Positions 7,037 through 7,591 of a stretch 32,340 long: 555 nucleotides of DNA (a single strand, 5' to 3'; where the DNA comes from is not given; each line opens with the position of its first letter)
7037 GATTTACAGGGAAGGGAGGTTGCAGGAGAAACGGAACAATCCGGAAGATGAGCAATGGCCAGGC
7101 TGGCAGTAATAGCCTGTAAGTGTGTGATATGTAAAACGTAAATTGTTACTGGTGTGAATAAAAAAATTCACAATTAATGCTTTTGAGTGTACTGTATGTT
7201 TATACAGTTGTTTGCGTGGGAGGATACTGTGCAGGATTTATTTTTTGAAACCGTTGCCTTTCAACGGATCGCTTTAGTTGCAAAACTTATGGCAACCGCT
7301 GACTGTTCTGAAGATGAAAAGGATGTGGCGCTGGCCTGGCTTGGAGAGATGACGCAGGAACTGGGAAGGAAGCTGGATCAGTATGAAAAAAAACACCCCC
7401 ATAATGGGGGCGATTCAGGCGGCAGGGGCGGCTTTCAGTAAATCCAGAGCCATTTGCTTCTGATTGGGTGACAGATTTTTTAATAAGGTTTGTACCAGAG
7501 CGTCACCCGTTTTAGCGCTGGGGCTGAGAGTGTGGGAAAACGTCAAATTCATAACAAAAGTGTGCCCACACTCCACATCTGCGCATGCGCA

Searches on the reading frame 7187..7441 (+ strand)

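Call 53: search_protein_families(library=pfam, proteins=[window:7187-7441:+], max_evalue=0.01)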
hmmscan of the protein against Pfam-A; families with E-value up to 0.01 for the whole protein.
window:7187-7441:+ (84 aa): 0 families

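Call 54: search_protein_families(library=phrogs, proteins=[window:7187-7441:+], max_evalue=0.001)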
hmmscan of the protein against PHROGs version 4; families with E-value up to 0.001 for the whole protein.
window:7187-7441:+ (84 aa): 2 families
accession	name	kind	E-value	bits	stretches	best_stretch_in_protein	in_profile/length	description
phrog_698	-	unknown function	3.5e-16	59.8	1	15-70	1-56/63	-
phrog_8554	-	unknown function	1.9e-08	35.2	1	21-69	6-54/66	-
